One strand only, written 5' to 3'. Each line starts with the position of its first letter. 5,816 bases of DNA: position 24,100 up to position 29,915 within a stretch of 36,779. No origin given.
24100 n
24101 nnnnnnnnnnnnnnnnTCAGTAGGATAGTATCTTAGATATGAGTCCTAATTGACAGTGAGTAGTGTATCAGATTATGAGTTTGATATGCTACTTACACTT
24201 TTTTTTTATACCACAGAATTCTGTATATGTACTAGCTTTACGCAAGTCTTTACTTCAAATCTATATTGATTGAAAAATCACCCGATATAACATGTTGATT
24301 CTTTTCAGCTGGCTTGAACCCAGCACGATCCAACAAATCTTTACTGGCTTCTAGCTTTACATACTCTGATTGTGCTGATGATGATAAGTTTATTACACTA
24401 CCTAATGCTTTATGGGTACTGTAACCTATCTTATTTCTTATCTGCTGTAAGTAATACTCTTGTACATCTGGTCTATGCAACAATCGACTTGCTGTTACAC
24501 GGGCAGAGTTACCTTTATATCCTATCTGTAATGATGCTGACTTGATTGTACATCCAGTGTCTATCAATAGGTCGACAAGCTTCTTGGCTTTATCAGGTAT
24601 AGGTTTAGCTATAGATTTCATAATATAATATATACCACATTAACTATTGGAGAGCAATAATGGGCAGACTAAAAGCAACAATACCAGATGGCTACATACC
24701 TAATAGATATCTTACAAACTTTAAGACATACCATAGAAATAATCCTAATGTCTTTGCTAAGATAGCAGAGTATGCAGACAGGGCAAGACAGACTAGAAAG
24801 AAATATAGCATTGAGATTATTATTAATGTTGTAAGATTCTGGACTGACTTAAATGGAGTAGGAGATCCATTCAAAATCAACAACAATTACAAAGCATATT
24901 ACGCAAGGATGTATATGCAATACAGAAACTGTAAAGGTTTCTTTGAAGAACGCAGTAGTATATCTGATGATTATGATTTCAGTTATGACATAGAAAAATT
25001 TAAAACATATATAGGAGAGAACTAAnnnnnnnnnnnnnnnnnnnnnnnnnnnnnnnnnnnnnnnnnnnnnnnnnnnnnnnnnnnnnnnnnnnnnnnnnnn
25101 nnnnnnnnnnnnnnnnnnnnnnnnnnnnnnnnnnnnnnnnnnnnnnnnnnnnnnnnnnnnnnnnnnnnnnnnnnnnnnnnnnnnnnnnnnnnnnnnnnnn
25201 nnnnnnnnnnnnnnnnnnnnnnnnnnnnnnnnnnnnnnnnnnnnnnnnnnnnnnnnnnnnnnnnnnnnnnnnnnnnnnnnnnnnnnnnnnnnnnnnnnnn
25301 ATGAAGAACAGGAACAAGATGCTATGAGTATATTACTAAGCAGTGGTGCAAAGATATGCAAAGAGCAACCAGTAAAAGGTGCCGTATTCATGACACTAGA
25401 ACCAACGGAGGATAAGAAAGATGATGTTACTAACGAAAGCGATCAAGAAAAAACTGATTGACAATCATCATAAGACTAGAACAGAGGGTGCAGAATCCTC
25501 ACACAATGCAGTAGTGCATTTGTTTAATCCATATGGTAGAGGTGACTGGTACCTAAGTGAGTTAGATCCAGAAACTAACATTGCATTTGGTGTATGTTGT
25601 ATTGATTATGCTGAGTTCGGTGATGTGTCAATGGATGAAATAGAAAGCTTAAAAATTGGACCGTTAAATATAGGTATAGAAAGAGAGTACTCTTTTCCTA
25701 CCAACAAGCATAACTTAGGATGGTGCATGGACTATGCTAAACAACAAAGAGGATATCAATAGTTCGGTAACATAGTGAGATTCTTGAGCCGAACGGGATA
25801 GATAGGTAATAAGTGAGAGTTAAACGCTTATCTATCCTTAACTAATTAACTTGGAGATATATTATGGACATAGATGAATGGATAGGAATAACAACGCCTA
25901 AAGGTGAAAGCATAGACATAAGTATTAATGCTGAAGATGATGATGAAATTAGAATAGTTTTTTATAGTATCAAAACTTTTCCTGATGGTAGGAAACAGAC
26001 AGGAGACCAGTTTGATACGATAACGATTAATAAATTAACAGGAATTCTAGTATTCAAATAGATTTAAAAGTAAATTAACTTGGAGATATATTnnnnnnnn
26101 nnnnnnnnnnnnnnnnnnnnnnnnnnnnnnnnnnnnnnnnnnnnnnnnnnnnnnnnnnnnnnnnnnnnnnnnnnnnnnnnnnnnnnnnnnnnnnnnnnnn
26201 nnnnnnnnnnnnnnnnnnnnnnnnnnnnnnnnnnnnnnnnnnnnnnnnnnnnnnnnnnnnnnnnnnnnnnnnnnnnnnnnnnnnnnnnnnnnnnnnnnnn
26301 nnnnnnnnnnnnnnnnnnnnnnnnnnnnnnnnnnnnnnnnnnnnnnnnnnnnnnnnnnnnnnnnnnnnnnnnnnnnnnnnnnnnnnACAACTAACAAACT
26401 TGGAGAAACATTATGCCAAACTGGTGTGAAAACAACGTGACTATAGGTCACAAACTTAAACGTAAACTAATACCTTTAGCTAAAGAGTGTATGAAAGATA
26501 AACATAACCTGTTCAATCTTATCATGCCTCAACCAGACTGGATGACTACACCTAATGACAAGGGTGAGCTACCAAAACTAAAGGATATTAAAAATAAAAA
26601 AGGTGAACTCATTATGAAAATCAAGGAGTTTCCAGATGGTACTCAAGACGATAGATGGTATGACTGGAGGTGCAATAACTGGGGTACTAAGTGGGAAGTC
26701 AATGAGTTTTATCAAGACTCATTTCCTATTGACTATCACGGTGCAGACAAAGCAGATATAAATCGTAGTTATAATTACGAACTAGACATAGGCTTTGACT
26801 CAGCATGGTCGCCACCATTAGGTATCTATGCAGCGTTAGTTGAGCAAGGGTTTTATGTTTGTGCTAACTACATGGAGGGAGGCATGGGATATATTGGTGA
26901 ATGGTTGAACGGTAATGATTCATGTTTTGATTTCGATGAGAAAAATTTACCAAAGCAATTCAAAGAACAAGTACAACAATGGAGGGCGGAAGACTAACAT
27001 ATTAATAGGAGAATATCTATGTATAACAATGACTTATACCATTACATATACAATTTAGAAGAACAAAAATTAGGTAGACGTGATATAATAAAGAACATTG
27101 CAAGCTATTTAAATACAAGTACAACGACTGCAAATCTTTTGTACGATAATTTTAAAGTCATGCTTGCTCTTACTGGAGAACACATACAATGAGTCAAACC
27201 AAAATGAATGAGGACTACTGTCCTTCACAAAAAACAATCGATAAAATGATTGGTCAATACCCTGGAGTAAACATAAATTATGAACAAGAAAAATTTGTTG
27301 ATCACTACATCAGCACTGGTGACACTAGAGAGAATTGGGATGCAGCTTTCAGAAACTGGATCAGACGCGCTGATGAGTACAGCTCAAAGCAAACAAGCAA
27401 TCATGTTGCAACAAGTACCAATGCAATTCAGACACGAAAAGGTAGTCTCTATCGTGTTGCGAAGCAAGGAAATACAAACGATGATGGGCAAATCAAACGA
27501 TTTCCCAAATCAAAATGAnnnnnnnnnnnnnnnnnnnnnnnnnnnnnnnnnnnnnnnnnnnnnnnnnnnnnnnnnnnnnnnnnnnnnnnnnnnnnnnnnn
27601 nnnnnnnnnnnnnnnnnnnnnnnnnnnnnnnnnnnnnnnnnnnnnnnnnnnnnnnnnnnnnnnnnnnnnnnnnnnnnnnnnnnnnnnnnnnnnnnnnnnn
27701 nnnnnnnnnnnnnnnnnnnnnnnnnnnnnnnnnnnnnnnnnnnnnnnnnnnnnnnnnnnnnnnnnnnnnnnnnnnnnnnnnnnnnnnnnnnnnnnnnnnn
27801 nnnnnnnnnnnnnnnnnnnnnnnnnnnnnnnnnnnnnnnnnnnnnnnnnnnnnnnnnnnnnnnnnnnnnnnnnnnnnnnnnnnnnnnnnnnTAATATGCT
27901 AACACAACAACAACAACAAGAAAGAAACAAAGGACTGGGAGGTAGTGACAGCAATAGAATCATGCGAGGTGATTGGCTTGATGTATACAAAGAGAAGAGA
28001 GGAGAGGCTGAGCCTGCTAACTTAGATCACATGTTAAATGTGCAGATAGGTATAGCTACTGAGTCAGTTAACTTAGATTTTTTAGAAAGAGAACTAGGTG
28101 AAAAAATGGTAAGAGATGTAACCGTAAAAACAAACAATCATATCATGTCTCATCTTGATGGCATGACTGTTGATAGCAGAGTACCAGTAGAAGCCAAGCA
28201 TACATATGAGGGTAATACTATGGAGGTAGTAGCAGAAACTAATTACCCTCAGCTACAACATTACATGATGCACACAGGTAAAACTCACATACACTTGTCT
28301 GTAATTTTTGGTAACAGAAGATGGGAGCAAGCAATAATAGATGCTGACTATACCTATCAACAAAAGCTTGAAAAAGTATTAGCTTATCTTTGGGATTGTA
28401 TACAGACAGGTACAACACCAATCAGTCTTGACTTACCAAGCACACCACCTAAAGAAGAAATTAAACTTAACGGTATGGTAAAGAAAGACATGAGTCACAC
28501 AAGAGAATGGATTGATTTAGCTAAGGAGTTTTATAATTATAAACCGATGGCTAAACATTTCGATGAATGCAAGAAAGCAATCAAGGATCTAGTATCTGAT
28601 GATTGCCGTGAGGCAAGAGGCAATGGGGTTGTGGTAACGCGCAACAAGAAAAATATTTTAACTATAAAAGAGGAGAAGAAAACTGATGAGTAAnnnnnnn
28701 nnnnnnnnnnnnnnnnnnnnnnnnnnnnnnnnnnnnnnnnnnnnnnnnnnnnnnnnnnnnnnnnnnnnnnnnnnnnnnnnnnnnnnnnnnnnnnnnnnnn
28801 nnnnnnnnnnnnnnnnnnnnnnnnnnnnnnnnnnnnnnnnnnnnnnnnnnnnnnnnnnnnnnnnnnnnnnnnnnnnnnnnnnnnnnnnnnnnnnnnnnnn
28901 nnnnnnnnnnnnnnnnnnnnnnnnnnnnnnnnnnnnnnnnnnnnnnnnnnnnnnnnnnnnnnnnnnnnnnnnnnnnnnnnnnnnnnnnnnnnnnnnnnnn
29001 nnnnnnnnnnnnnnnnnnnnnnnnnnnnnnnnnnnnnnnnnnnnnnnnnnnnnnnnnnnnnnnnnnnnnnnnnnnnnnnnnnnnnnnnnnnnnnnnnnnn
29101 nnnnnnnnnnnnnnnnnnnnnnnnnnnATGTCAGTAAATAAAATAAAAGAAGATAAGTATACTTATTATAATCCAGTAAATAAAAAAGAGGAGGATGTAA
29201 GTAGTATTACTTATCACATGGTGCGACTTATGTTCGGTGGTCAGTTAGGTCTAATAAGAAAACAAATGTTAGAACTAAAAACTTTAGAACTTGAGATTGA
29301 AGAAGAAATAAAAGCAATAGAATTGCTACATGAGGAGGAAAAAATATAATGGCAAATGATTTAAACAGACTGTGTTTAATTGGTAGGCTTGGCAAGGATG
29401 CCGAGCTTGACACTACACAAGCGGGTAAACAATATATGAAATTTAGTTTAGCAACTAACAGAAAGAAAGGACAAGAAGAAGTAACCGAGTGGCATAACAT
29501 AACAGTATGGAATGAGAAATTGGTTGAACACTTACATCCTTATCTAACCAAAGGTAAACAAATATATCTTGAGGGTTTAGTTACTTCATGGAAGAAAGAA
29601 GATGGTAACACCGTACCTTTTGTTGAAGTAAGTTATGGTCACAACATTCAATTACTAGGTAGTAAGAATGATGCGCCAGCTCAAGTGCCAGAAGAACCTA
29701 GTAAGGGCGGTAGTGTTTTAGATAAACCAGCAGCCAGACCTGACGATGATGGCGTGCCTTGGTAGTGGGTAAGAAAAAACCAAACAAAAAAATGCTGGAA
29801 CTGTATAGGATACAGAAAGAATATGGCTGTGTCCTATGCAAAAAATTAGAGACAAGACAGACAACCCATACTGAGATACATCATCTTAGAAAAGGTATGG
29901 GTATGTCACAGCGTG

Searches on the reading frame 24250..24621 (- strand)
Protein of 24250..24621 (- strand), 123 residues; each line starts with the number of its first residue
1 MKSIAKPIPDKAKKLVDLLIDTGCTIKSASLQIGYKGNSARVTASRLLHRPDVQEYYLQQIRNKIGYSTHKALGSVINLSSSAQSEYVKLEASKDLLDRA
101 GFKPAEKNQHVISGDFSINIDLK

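Call 13: search_protein_families(library=pfam, proteins=[window:24250-24621:-], max_evalue=0.1)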
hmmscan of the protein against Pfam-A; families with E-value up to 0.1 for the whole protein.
window:24250-24621:- (123 aa): 1 family
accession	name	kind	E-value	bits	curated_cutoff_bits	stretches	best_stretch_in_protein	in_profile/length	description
PF03592.21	Terminase_2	-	1.3e-06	29.5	26.1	1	10-90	3-89/141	Terminase small subunit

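Call 16: search_protein_families(library=phrogs, proteins=[window:24250-24621:-], max_evalue=0.01)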
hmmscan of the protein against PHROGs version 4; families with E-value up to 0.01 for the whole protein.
window:24250-24621:- (123 aa): 4 families
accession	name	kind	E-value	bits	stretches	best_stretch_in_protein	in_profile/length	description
phrog_2538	-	head and packaging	7.4e-14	53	1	11-118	6-108/129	terminase small subunit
phrog_51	-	head and packaging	5.3e-06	27.3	1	10-57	91-138/261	terminase small subunit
phrog_17390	-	unknown function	6.7e-06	26.9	1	11-56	6-50/69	-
phrog_641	-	head and packaging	0.0024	19.4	1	12-59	7-53/162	terminase small subunit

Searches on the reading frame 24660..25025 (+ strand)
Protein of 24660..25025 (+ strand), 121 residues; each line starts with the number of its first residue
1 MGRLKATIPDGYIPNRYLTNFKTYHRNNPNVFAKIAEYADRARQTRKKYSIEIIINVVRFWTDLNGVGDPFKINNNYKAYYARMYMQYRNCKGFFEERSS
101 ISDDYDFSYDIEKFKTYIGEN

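Call 13: search_protein_families(library=pfam, proteins=[window:24660-25025:+], max_evalue=0.1)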
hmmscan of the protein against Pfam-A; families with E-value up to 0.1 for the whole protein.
window:24660-25025:+ (121 aa): 0 families

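Call 16: search_protein_families(library=phrogs, proteins=[window:24660-25025:+], max_evalue=0.01)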
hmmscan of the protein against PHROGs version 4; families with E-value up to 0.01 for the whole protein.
window:24660-25025:+ (121 aa): 2 families
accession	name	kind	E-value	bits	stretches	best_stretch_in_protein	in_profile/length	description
phrog_13625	-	unknown function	2.3e-19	70.3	1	19-103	6-92/94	-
phrog_28539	-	unknown function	0.0078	17.2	1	31-81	23-67/121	-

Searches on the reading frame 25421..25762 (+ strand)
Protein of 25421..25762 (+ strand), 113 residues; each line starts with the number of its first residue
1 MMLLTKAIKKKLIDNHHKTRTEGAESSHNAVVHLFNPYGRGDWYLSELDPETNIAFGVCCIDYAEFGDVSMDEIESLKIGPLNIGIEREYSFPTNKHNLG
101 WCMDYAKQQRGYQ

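Call 14: search_protein_families(library=pfam, proteins=[window:25421-25762:+], max_evalue=0.1)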
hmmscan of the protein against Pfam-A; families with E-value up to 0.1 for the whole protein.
window:25421-25762:+ (113 aa): 1 family
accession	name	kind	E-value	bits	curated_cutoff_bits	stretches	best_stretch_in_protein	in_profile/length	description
PF11171.13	DUF2958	-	1.3e-18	67.8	21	1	3-107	1-105/111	Protein of unknown function (DUF2958)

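Call 17: search_protein_families(library=phrogs, proteins=[window:25421-25762:+], max_evalue=0.01)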
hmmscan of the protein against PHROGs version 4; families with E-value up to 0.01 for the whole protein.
window:25421-25762:+ (113 aa): 0 families

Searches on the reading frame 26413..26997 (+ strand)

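Call 14: search_protein_families(library=pfam, proteins=[window:26413-26997:+], max_evalue=0.1)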
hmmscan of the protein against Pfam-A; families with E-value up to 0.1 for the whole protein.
window:26413-26997:+ (194 aa): 1 family
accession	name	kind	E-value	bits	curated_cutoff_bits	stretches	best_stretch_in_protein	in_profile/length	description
PF16469.10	NPA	-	0.0069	17.5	27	1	41-82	12-52/123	Nematode polyprotein allergen ABA-1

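Call 17: search_protein_families(library=phrogs, proteins=[window:26413-26997:+], max_evalue=0.01)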
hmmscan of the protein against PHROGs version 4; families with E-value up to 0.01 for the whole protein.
window:26413-26997:+ (194 aa): 2 families
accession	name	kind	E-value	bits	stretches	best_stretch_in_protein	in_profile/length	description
phrog_20518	-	unknown function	2e-15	58.1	1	1-164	4-176/177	-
phrog_12644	-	unknown function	3.7e-08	34.4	1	81-190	115-210/236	-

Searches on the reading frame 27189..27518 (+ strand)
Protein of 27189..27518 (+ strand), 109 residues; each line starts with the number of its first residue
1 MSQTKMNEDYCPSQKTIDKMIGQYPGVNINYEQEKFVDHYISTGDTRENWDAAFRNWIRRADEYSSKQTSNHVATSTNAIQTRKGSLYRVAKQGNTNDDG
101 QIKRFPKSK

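Call 14: search_protein_families(library=pfam, proteins=[window:27189-27518:+], max_evalue=0.1)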
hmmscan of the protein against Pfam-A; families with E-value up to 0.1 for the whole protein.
window:27189-27518:+ (109 aa): 2 families
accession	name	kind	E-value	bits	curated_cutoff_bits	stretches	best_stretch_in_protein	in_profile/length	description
PF17948.6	DnaT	-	1e-05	25.6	25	1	5-63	2-62/69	DnaT DNA-binding domain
PF10474.15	Syndetin_C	-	0.0024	18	38.4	1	4-82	154-224/234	Syndetin, C-terminal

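Call 17: search_protein_families(library=phrogs, proteins=[window:27189-27518:+], max_evalue=0.01)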
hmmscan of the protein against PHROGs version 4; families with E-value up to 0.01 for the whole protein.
window:27189-27518:+ (109 aa): 3 families
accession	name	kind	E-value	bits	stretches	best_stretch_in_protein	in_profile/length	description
phrog_1408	-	DNA, RNA and nucleotide metabolism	1.6e-10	41.9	1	3-82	190-276/302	replication initiation protein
phrog_1032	-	DNA, RNA and nucleotide metabolism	4.1e-07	31.3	1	2-81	187-272/281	replication initiation protein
phrog_3992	-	DNA, RNA and nucleotide metabolism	4.1e-06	27.6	1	4-83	206-295/345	primosomal protein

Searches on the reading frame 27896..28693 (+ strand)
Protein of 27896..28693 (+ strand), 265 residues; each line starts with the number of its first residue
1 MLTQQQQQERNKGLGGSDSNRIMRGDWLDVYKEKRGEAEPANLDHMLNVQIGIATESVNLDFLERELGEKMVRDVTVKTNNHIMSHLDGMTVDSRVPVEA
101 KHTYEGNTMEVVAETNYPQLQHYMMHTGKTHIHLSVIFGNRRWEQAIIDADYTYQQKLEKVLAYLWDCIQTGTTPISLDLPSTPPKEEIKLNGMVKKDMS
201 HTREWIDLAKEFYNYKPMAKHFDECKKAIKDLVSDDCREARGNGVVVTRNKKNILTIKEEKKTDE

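Call 14: search_protein_families(library=pfam, proteins=[window:27896-28693:+], max_evalue=0.1)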
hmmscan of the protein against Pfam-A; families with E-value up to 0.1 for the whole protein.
window:27896-28693:+ (265 aa): 2 families
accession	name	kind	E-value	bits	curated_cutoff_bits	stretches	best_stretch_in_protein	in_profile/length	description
PF09588.16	YqaJ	-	1e-06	29.5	22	1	8-129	4-149/150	YqaJ-like viral recombinase domain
PF23646.1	IgD2_Trs65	-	0.044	14.5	27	1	72-137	7-70/129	TRAPP trafficking subunit Trs65 IgD2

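Call 17: search_protein_families(library=phrogs, proteins=[window:27896-28693:+], max_evalue=0.01)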
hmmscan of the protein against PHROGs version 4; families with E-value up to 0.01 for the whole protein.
window:27896-28693:+ (265 aa): 1 family
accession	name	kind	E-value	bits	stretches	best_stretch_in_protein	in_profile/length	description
phrog_434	-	DNA, RNA and nucleotide metabolism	7.8e-28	98.7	1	6-258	60-323/372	RecE-like recombination exonuclease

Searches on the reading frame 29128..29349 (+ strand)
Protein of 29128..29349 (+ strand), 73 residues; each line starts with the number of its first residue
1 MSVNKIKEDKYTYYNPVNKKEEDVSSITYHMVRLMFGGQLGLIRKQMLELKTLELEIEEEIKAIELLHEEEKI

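Call 14: search_protein_families(library=pfam, proteins=[window:29128-29349:+], max_evalue=0.1)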
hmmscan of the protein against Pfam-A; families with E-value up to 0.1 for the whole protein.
window:29128-29349:+ (73 aa): 1 family
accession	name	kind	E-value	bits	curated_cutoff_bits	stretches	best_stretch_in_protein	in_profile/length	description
PF17443.8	pXO2-72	-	0.059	14.1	25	1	6-22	42-58/62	Uncharacterized protein pXO2-72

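Call 17: search_protein_families(library=phrogs, proteins=[window:29128-29349:+], max_evalue=0.01)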
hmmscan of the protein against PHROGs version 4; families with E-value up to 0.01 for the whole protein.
window:29128-29349:+ (73 aa): 0 families

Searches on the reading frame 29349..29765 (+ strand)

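Call 14: search_protein_families(library=pfam, proteins=[window:29349-29765:+], max_evalue=0.1)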
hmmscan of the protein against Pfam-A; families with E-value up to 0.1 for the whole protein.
window:29349-29765:+ (138 aa): 2 families
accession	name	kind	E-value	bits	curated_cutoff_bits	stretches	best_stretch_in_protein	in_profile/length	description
PF00436.31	SSB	-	1.6e-22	80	26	1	5-93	1-95/104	Single-strand binding protein family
PF17244.8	CDC24_OB3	-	0.0045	17.2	25.4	1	22-103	21-99/216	Cell division control protein 24, OB domain 3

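Call 17: search_protein_families(library=phrogs, proteins=[window:29349-29765:+], max_evalue=0.01)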
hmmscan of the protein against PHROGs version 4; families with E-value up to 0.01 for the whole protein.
window:29349-29765:+ (138 aa): 2 families
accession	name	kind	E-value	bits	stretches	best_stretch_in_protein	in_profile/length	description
phrog_44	-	DNA, RNA and nucleotide metabolism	5.1e-28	99.6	1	1-138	83-228/271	single strand DNA binding protein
phrog_25370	-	unknown function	4.8e-05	24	1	5-38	2-35/48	-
